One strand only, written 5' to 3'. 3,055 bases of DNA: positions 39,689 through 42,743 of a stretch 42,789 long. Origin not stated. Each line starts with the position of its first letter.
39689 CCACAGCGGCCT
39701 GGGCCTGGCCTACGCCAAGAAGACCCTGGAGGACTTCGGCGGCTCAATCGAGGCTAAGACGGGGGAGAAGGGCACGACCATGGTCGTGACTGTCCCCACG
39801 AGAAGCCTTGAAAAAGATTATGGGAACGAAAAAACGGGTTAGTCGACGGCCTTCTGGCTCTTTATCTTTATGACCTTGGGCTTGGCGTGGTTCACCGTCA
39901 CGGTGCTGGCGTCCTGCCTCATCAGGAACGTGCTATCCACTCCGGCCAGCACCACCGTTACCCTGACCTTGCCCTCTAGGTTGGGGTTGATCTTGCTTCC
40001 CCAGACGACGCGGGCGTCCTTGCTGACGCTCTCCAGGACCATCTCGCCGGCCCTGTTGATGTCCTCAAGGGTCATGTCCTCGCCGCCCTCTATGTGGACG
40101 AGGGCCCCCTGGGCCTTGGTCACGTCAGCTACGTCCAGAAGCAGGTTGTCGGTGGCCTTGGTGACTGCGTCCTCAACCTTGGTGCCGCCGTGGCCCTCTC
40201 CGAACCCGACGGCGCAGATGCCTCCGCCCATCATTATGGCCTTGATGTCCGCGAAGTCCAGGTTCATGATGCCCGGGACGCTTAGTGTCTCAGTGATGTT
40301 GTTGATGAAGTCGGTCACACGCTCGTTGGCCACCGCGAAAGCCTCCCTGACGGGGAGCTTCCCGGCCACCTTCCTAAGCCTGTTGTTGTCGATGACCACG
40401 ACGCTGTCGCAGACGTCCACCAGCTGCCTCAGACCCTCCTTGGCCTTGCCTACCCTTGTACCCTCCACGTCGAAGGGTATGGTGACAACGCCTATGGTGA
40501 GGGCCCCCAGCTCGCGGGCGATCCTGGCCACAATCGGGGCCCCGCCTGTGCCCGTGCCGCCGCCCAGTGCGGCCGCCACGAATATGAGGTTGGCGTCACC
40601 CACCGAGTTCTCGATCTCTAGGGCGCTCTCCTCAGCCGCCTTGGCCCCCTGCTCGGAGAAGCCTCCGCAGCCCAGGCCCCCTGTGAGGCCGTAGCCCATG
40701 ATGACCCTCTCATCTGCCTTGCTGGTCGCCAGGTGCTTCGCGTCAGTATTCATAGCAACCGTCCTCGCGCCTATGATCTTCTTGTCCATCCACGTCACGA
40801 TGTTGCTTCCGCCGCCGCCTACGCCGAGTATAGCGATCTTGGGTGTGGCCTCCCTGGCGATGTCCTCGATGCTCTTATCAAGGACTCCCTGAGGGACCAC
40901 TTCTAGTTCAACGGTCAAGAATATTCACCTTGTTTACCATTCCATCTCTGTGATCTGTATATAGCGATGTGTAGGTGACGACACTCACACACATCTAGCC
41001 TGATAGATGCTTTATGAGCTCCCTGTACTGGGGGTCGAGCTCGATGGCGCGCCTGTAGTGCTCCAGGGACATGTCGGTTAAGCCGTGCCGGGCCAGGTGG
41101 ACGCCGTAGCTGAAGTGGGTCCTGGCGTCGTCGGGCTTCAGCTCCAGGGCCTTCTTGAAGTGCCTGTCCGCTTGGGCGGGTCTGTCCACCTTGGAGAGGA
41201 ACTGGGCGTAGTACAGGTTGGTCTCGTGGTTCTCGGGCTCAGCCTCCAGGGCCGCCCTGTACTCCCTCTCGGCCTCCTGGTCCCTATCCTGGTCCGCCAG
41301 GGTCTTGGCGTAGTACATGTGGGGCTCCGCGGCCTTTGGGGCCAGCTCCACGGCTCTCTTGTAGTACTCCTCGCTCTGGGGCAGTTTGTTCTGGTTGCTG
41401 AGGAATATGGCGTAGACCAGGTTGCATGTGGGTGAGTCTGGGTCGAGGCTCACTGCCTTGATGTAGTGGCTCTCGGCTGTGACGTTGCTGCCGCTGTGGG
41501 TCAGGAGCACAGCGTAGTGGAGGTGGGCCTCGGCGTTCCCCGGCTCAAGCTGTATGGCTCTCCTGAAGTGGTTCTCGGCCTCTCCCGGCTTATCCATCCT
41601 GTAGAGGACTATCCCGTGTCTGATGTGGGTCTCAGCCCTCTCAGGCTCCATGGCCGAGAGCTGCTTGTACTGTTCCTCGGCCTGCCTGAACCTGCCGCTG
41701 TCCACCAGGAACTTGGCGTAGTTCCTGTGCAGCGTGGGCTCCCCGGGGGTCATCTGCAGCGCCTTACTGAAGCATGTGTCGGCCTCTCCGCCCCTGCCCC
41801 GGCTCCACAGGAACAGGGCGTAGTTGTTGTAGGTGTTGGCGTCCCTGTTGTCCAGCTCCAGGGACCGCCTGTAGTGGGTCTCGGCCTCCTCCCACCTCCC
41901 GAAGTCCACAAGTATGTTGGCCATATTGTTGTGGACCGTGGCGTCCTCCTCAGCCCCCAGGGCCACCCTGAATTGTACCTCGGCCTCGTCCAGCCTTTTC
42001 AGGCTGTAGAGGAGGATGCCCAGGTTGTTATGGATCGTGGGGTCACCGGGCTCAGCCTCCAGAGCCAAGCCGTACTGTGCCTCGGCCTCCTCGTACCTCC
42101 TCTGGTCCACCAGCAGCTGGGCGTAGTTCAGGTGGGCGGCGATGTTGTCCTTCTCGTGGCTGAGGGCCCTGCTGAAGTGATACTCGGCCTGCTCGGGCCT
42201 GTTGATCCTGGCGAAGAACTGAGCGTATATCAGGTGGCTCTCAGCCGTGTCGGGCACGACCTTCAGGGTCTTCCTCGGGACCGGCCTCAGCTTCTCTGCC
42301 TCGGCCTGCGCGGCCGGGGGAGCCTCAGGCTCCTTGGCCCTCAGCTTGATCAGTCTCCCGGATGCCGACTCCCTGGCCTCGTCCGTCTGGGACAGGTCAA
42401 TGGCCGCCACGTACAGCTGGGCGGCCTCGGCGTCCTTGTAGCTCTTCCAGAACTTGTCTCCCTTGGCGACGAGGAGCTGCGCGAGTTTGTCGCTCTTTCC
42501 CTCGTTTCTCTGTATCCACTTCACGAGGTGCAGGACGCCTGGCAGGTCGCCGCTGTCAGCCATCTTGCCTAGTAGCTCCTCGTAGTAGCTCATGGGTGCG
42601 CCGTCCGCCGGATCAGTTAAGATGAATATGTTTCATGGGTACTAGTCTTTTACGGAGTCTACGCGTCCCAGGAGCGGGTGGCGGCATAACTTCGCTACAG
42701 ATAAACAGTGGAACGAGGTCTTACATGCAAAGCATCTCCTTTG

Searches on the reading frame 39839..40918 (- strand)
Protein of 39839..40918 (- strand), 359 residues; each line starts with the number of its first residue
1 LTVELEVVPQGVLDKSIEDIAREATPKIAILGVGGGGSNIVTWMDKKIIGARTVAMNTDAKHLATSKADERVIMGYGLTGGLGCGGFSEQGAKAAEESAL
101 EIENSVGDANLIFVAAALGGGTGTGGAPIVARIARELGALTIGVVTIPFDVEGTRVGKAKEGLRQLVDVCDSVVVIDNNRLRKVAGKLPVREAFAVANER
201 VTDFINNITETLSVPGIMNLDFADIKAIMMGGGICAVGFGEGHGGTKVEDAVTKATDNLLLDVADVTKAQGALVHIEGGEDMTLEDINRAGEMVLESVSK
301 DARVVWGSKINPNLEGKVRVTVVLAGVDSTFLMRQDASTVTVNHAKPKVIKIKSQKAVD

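Call 42: search_protein_families(library=ncbifam, proteins=[window:39839-40918:-], max_evalue=0.00001)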
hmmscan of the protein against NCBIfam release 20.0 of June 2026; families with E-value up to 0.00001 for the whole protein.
window:39839-40918:- (359 aa): 1 family
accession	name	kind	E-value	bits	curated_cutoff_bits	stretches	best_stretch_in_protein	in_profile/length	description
TIGR00065.1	ftsZ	equivalog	4.7e-99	332.1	295.2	1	18-339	9-336/353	cell division protein FtsZ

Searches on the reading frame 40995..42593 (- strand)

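Call 42: search_protein_families(library=ncbifam, proteins=[window:40995-42593:-], max_evalue=0.00001)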
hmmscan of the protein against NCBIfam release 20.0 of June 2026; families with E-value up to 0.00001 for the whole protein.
window:40995-42593:- (532 aa): 26 families (the best 25 are shown)
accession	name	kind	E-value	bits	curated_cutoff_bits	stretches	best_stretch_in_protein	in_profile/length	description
TIGR02521.1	type_IV_pilW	equivalog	5.9e-54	183.1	154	5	429-525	38-133/234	type IV pilus biogenesis/stability protein PilW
TIGR02917.1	PEP_TPR_lipo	equivalog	8.4e-39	133.1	312.2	2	116-308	702-893/899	XrtA/PEP-CTERM system TPR-repeat protein PrsT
NF040959.1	MamA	equivalog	7.5e-32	110.4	200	3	114-248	68-203/204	magnetosome protein MamA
TIGR00990.1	3a0801s09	subfamily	2.8e-30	105.5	757.25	3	234-384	347-497/615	mitochondrial import receptor subunit TOM70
NF033762.1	social_mot_Tgl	equivalog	1.1e-25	90.4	225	1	169-344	49-228/252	social motility TPR repeat lipoprotein Tgl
NF033920.0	C39_PA2778_fam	equivalog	2e-25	89.7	150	1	398-487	166-255/255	PA2778 family cysteine peptidase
NF033758.1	gliding_GltE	equivalog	2.2e-25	89.5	225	2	181-316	218-355/411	adventurous gliding motility TPR repeat lipoprotein GltE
TIGR02552.1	LcrH_SycD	equivalog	5.5e-20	71.5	104.8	1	296-389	28-121/136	SycD/LcrH family type III secretion system chaperone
NF008520.0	PRK11447.1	equivalog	4.5e-19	67.8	858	1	131-314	365-557/1157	cellulose synthase complex outer membrane protein BcsC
NF053607.1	CHU_0125_OmpA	equivalog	1.7e-18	66.5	620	0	372-449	37-114/639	CHU_0125 family OmpA-like outer membrane integrity protein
NF047371.1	FlcA_CTERM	equivalog_domain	3.3e-17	62.2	300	0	118-172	156-211/646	periplasmic flagellar collar protein FlcA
TIGR00540.1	TPR_hemY_coli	hypoth_equivalog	5.8e-14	51.7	142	0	258-380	267-385/385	heme biosynthesis-associated TPR protein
NF052415.1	T3SS_chap_SctY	equivalog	2e-13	50.8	70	0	158-246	13-105/106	type III secretion apparatus assembly chaperone SctY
TIGR03939.1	PGA_TPR_OMP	equivalog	3.3e-12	45.5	366.65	0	400-492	98-190/800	poly-beta-1,6 N-acetyl-D-glucosamine export porin PgaA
NF008391.2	PRK11189.1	equivalog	2.4e-11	43.7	250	0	273-450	86-265/297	lipoprotein NlpI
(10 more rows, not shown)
